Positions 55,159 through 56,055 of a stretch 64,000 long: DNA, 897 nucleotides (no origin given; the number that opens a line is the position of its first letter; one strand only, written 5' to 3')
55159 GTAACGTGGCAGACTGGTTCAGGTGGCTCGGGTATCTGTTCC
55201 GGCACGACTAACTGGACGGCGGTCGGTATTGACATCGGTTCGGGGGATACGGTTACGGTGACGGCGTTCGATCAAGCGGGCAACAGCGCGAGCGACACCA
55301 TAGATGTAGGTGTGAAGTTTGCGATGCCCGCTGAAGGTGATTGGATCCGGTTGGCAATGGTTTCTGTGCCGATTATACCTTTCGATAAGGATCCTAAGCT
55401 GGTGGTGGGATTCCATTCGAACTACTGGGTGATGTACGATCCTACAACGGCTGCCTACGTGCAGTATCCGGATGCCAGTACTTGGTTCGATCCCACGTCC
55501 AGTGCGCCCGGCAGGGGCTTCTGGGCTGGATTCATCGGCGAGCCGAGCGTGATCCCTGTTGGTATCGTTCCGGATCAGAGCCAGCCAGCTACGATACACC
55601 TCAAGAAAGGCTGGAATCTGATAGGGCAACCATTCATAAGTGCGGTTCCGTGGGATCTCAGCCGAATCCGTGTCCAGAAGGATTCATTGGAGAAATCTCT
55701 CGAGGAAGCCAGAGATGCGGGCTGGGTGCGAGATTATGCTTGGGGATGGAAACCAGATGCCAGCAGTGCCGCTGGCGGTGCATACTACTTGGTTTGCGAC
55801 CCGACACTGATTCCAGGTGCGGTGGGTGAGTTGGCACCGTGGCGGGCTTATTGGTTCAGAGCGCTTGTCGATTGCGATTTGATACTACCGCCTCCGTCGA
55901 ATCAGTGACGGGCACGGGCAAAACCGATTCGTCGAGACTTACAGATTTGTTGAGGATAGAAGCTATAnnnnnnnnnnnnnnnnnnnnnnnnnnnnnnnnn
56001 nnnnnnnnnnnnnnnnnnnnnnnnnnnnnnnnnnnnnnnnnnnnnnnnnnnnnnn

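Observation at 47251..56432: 8.7-kb gene for a 2885-aa secreted mosaic surface protein plus an overlapping small 'cap-domain' lipoprotein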

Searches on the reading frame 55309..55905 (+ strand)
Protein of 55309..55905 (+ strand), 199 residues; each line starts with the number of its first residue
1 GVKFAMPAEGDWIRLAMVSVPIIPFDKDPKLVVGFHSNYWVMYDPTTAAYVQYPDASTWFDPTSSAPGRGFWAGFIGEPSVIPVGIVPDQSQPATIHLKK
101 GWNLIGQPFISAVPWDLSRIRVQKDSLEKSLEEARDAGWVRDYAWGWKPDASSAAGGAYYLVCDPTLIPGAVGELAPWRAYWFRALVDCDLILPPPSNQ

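Call 13: search_protein_families(library=pfam, proteins=[window:55309-55905:+], max_evalue=5)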
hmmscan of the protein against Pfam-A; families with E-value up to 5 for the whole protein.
seq(199 aa): 1 family
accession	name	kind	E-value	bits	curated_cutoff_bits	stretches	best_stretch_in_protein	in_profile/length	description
PF08410.15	DUF1737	-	0.07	13.5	24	1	95-111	20-36/53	Domain of unknown function (DUF1737)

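Call 29: predict_structure(alignment_id=A1)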
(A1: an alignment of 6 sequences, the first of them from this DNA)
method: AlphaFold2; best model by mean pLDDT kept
length: 196 residues; sequences in the alignment: 6
mean_pLDDT: 53.7   pTM: 0.54
mean pLDDT of the five models: 53.7, 52.3, 49.7, 49.1, 48.9
residues with pLDDT >= 90: 7; 70-90: 36; 50-70: 45; < 50: 108
segments of 3 or more residues with pLDDT < 50: 1-43, 50-84, 142-168
pLDDT, mean of each block of 10 residues (from residue 1): 31 33 36 44 49 37 35 38 57 69 59 80 89 78 47 44 47 57 79 69
secondary structure, 60 per line:
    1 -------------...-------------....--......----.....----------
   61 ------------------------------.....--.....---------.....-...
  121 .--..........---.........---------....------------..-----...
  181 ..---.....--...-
elements in order: E14-16 E30-33 E36-41 E46-50 E91-95 E98-102 E118-121 E124-127 H128-133 E137-145 E155-158 E178-182 E186-190

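Call 30: search_protein_representatives(alignment_id=A1)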
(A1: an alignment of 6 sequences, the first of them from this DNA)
Query: 6 sequences, 195 profile positions. Proteins with E-value up to 0.001 (for the whole library): 1793; up to 1e-10: 462; up to 1e-30: 158. The best 150 are listed.
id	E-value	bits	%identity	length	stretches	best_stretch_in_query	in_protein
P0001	2.4e-85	301.7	-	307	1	1-194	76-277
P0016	5.3e-81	287.6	-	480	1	1-194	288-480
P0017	2.2e-78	279.0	-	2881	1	7-192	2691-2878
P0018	5.8e-78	277.6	-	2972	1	2-192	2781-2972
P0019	1.1e-75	270.3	-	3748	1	2-192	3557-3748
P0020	1.9e-74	266.1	-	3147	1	2-192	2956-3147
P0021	2.2e-74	265.9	-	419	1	1-192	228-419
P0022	1.2e-73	263.5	-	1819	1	8-192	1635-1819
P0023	3.8e-73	261.9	-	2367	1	2-192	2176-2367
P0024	6.6e-73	261.1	-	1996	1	1-192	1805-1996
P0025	1.6e-72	259.9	-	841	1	1-193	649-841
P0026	3.9e-72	258.6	-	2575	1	6-193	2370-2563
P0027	6.3e-72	257.9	-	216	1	1-192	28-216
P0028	7.0e-72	257.8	-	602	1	1-193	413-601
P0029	7.0e-72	257.8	-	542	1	1-192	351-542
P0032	1.1e-71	257.2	-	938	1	1-192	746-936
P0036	1.0e-69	250.7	-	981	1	4-193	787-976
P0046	3.5e-67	242.5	-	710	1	6-192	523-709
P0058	1.0e-64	234.4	-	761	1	4-193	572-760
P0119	3.1e-45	170.8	-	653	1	11-194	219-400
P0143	1.3e-36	142.8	-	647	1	11-194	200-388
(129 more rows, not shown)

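Call 39: search_protein_families(library=pfam, proteins=[P0016, P0021, P0025, P0028, P0032, P0036, P0046, P0058, P0119, P0143], max_evalue=0.001)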
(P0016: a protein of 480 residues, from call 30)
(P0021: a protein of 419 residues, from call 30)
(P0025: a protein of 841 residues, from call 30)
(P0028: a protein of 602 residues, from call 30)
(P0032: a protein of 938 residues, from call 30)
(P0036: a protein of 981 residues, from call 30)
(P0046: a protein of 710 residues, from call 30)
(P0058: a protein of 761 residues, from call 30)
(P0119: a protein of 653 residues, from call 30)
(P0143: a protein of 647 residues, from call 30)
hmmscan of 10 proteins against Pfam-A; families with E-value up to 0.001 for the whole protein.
P0016 (480 aa): 0 families

P0021 (419 aa): 8 families
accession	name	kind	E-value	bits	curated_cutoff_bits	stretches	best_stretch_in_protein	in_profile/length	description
PF09136.16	Glucodextran_B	-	1.1e-20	73.8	27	3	139-227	1-80/83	Glucodextranase, domain B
PF19077.6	Big_13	-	1.9e-13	51.2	27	1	62-134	26-100/102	Bacterial Ig-like domain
PF02494.22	HYR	-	2e-08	34.9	21.7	0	201-227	54-80/81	HYR domain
PF17963.7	Big_9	-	7.9e-06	27.1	23.6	0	161-227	24-89/89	Bacterial Ig domain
PF07495.19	Y_Y_Y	-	2.7e-05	24.4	26.6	0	98-132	27-60/65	Y_Y_Y domain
PF17936.7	Big_6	-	4.2e-05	24.2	27.6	0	10-31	58-79/83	Bacterial Ig domain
PF22352.2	K319L-like_PKD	-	0.00019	21.8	27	0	64-133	11-83/84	K319L-like, PKD domain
PF13750.12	Big_3_3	-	0.00021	21.4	27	0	11-38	123-150/157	Bacterial Ig-like domain (group 3)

P0025 (841 aa): 3 families
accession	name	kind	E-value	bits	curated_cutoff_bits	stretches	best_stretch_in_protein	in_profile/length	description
PF09136.16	Glucodextran_B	-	2.6e-22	79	27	3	279-365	1-80/83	Glucodextranase, domain B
PF17957.7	Big_7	-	7.8e-14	52.5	24.1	1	466-516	1-44/70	Bacterial Ig domain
PF22352.2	K319L-like_PKD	-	3.3e-05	24.3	27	0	292-365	6-83/84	K319L-like, PKD domain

P0028 (602 aa): 0 families

P0032 (938 aa): 6 families
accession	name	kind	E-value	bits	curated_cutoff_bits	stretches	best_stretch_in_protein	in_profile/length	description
PF09136.16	Glucodextran_B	-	1.3e-26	92.7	27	4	556-643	1-81/83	Glucodextranase, domain B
PF17957.7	Big_7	-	2.8e-26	92.4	24.1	3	278-326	1-44/70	Bacterial Ig domain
PF22352.2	K319L-like_PKD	-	2.2e-15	56.9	27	0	201-271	12-83/84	K319L-like, PKD domain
PF19077.6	Big_13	-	1.4e-11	45.2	27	1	694-745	47-99/102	Bacterial Ig-like domain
PF02494.22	HYR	-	4e-06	27.5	21.7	0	673-746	9-81/81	HYR domain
PF07495.19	Y_Y_Y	-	0.00059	20.1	26.6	0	244-271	34-61/65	Y_Y_Y domain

P0036 (981 aa): 4 families
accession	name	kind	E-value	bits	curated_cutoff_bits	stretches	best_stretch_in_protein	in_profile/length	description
PF13205.12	Big_5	-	2.3e-12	48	23.6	1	495-593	2-104/105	Bacterial Ig-like domain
PF00630.25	Filamin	-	3.3e-09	37.9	26.9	0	219-278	29-84/93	Filamin/ABP280 repeat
PF19078.6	Big_12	-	1.8e-06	28.6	27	1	599-679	4-90/102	Bacterial Ig-like domain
PF16640.11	Big_3_5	-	4.1e-05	24.5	35.5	1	209-286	3-79/88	Bacterial Ig-like domain (group 3)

P0046 (710 aa): 1 family
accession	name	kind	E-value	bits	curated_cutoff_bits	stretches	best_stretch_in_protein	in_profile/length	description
PF05547.17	Peptidase_M6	-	1.2e-05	25.2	22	1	281-356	179-260/294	Immune inhibitor A peptidase M6, catalytic domain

P0058 (761 aa): 2 families
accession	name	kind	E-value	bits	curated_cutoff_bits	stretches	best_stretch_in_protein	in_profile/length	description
PF13472.12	Lipase_GDSL_2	-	1.2e-10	42.6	32.9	1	129-327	1-175/178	GDSL-like Lipase/Acylhydrolase family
PF00657.28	Lipase_GDSL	-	1.7e-08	35.3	23.6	1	127-306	1-161/208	GDSL-like Lipase/Acylhydrolase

P0119 (653 aa): 1 family
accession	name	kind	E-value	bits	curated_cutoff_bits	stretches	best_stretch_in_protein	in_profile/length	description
PF13860.13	FlgD_ig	-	4.2e-09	36.7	27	1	575-639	12-78/79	FlgD Ig-like domain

P0143 (647 aa): 1 family
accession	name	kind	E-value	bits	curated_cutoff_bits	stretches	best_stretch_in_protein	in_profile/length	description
PF13860.13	FlgD_ig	-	0.0005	20.4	27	0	568-632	12-77/79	FlgD Ig-like domain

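Call 41: find_related_loci(query=A1, collection=genome_contigs, flank=4000)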
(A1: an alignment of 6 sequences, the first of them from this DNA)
Query A1 (196 aa) in genome_contigs; peptide patterns used: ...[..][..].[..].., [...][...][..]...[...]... (x = any residue, [..] = any of these).
126 stretches matched a pattern; 73 encode a relative of the query (tblastn E <= 1e-3); 73 distinct loci.
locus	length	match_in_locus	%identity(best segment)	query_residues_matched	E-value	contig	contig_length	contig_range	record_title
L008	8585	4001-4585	88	1-195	1e-121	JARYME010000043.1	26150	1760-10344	MAG: Armatimonadota bacterium isolate A05DMB-I-24 NODE_43_length_26150_cov_4.168604, whole genome shotgun sequence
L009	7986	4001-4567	71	2-193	8e-95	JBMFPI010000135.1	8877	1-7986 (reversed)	MAG: Armatimonadota bacterium isolate KM4338-59 NODE_135_length_8877_cov_2.723977, whole genome shotgun sequence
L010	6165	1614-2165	54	9-193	1e-63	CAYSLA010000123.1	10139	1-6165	MAG TPA_asm: uncultured bacterium isolate SRP098346_co1_397 genome assembly, contig: NODE_8545_length_10139_cov_11.78847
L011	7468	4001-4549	53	9-193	4e-59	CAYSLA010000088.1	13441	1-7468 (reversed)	MAG TPA_asm: uncultured bacterium isolate SRP098346_co1_397 genome assembly, contig: NODE_5344_length_13441_cov_12.96309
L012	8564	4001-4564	52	9-196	5e-58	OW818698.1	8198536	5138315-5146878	metagenome genome assembly, chromosome: 1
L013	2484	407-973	52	9-193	6e-58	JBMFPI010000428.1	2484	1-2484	MAG: Armatimonadota bacterium isolate KM4338-59 NODE_428_length_2484_cov_2.737017, whole genome shotgun sequence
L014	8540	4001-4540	50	9-193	1e-54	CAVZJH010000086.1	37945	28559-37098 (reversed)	MAG: uncultured bacterium isolate MFD01112.bin.2.12 genome assembly, contig: contig_41279, whole genome shotgun sequence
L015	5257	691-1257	50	2-193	6e-54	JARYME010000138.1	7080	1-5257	MAG: Armatimonadota bacterium isolate A05DMB-I-24 NODE_138_length_7080_cov_4.000428, whole genome shotgun sequence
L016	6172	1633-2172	49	9-193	2e-53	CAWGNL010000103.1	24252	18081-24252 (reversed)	MAG: uncultured bacterium isolate MFD01112.bin.2.36 genome assembly, contig: contig_63550, whole genome shotgun sequence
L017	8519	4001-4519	49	9-193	2e-52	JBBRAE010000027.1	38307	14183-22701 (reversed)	MAG: Armatimonadota bacterium isolate Co_metawrap_2280 Cmw_2280_k141_3787743_length_38307_cov_14.9985, whole genome shot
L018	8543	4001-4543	51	9-193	2e-52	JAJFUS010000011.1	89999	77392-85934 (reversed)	MAG: bacterium isolate bin.50 k141_2398142, whole genome shotgun sequence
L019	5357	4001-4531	49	9-187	7e-50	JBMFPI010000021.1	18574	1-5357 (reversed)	MAG: Armatimonadota bacterium isolate KM4338-59 NODE_21_length_18574_cov_3.527167, whole genome shotgun sequence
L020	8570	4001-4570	47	5-195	1e-49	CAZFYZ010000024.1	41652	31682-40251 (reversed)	MAG TPA_asm: uncultured bacterium isolate SRP294416_co1_116 genome assembly, contig: NODE_1450_length_41652_cov_5.314638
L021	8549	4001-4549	48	9-194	1e-53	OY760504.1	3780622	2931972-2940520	MAG: Armatimonadota bacterium isolate be0b92b7-bbec-405b-9e81-a5dbe9f1ff7a genome assembly, chromosome: 1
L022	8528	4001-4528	49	9-193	3e-49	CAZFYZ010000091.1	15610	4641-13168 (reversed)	MAG TPA_asm: uncultured bacterium isolate SRP294416_co1_116 genome assembly, contig: NODE_7763_length_15610_cov_5.232594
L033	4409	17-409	31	39-192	2e-14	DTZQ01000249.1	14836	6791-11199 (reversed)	MAG TPA_asm: Armatimonadota bacterium isolate UWMA-0252 k99_1986436, whole genome shotgun sequence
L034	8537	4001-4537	29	12-196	4e-13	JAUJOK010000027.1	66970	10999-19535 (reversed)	MAG: Armatimonadaceae bacterium isolate YX3bin16 opera_contig_653, whole genome shotgun sequence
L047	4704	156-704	26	12-193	1e-9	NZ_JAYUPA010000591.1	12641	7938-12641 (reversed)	MAG: Armatimonas sp. isolate GL106_DN_concoct_81 GL106_DN_concoct_81_590, whole genome shotgun sequence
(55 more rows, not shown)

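Call 42: predict_structure(alignment_id=A2)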
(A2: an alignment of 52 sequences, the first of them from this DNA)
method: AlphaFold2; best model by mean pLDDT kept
length: 196 residues; sequences in the alignment: 52
mean_pLDDT: 95.7   pTM: 0.91
mean pLDDT of the five models: 95.7, 95.7, 95.7, 95.5, 95.0
residues with pLDDT >= 90: 176; 70-90: 17; 50-70: 2; < 50: 1
segments of 3 or more residues with pLDDT < 50: none
pLDDT, mean of each block of 10 residues (from residue 1): 81 97 98 97 98 98 98 89 97 98 97 98 98 98 95 95 96 98 99 82
secondary structure, 60 per line:
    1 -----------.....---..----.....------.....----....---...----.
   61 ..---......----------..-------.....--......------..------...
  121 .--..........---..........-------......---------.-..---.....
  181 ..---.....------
elements in order: E12-16 H26-30 E37-41 E46-49 E66-71 E91-95 E98-103 E118-121 E124-127 H128-133 E137-146 E154-159 E176-182 E186-190

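Call 48: fold_search(model_id=the predicted structure, library=pdb)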
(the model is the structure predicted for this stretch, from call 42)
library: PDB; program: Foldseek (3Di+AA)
matches with E <= 10: 522; with E <= 0.001: 0
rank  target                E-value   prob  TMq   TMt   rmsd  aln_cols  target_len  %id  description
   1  2x8k_A                6.7e-02  0.21  0.23  0.19  20.0       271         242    8  Crystal Structure of SPP1 Dit (gp 19.1) Protein, a Paradigm of Hub Adsorption Apparatus in Gram-positive Infecting Pha (released 2010-09-15)
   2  2x8k_C                6.7e-02  0.18  0.22  0.18  20.0       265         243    9  Crystal Structure of SPP1 Dit (gp 19.1) Protein, a Paradigm of Hub Adsorption Apparatus in Gram-positive Infecting Pha (released 2010-09-15)
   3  3loi                  1.4e-01  0.14  0.16  0.19  12.7       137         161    7  Crystal structures of Cupin superfamily BbDUF985 from Branchiostoma belcheri tsingtauense in the apo and GDP-bound forms (released 2010-06-02)
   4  1znp_A                3.0e-01  0.09  0.16  0.19  11.4       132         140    9  X-Ray Crystal Structure of Protein Q8U9W0 from Agrobacterium tumefaciens. Northeast Structural Genomics Consortium Tar (released 2005-05-24)
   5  1yhf                  3.0e-01  0.08  0.15  0.20  12.5       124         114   10  Crystal Structure of Conserved SPY1581 Protein of Unknown Function from Streptococcus pyogenes (released 2005-02-22)
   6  1xe8_A                3.0e-01  0.08  0.14  0.15  13.3       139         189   11  Crystal structure of the YML079w protein from Saccharomyces cerevisiae reveals a new sequence family of the jelly roll (released 2005-01-11)
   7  3kcc_A                3.2e-01  0.13  0.14  0.14   9.1       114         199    9  Crystal structure of D138L mutant of Catabolite Gene Activator Protein (released 2009-11-17)
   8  1xe7_B                3.6e-01  0.09  0.16  0.17  14.6       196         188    9  Crystal structure of the YML079w protein from Saccharomyces cerevisiae reveals a new sequence family of the jelly roll (released 2005-01-11)
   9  9bum_A                3.8e-01  0.11  0.23  0.11  15.8       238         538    7  Structure of gamma-glutamyl carboxylase (GGCX) (released 2025-01-29)
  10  1xe8_C                3.8e-01  0.08  0.14  0.15  13.0       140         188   11  Crystal structure of the YML079w protein from Saccharomyces cerevisiae reveals a new sequence family of the jelly roll (released 2005-01-11)
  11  5onn                  4.2e-01  0.04  0.12  0.14  14.6       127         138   12  Crystal Structure of Ectoine Synthase from P. lautus (released 2018-08-22)
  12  5onm                  4.7e-01  0.04  0.11  0.14  14.4       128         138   11  Crystal Structure of Ectoine Synthase from P. lautus (released 2018-08-22)
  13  9guh                  5.5e-01  0.13  0.18  0.17   9.0       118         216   12  Crystal structure of NtcA from S. elongatus in apo form B (released 2025-03-12)
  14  1znp_B                5.5e-01  0.11  0.17  0.21   9.5       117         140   10  X-Ray Crystal Structure of Protein Q8U9W0 from Agrobacterium tumefaciens. Northeast Structural Genomics Consortium Tar (released 2005-05-24)
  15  2cgp_A                5.8e-01  0.10  0.15  0.14   9.1       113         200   10  CATABOLITE GENE ACTIVATOR PROTEIN/DNA COMPLEX, ADENOSINE-3',5'-CYCLIC-MONOPHOSPHATE (released 1998-02-04)
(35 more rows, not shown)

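Call 51: search_solved_structures(query=A2, max_evalue=10)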
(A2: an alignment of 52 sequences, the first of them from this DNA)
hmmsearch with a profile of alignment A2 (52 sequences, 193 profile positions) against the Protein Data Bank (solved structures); distinct sequences matched with E-value up to 10: 2.
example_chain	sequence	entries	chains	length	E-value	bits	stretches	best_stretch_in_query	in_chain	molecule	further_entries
6xx1_A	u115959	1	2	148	0.3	13.9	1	28-62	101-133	Cellulose binding domain-containing protein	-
6xx1_C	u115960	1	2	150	0.34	13.8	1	28-62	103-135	Cellulose binding domain-containing protein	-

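Call 52: search_protein_families(library=ncbifam, alignment_id=A2, max_evalue=1)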
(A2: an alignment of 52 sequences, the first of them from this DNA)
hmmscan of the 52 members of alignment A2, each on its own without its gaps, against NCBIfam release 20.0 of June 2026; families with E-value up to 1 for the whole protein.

A. member 1, seq(196 aa): 1 family
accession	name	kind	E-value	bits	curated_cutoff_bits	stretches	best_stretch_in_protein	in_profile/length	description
NF047475.1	GDSL_LA_2490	hypoth_equivalog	0.25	10.5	325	1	10-50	16-56/431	LA_2490 family SGNH/GDSL-type esterase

B. families by the number of members that match (of 52 scanned): 2 families
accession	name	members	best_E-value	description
NF047639.1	throspo3_MtsD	1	0.088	cell-cell cohesion protein MtsD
NF047475.1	GDSL_LA_2490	1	0.25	LA_2490 family SGNH/GDSL-type esterase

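Call 73: search_protein_families(library=pfam, alignment_id=A2, max_evalue=1)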
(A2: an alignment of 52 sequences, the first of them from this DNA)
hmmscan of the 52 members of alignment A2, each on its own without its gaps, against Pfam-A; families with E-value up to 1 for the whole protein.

A. member 1, seq(196 aa): 1 family
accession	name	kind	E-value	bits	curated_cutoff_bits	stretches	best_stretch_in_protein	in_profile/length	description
PF08410.15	DUF1737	-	0.068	13.5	24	1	92-108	20-36/53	Domain of unknown function (DUF1737)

B. families by the number of members that match (of 52 scanned): 8 families
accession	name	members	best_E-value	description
PF08410.15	DUF1737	3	0.06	Domain of unknown function (DUF1737)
PF19588.4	SxtJ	1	0.0092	Saxitoxin biosynthesis operon protein SxtJ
PF17218.8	CBX7_C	1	0.035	CBX family C-terminal motif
PF04296.18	YlxR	1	0.049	Protein of unknown function (DUF448)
PF03771.21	SPDY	1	0.057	Domain of unknown function (DUF317)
PF18027.6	Pepdidase_M14_N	1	0.16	Cytosolic carboxypeptidase N-terminal domain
PF19299.5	DUF5914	1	0.2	Domain of unknown function (DUF5914)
PF18312.6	ScsC_N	1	0.29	Copper resistance protein ScsC N-terminal domain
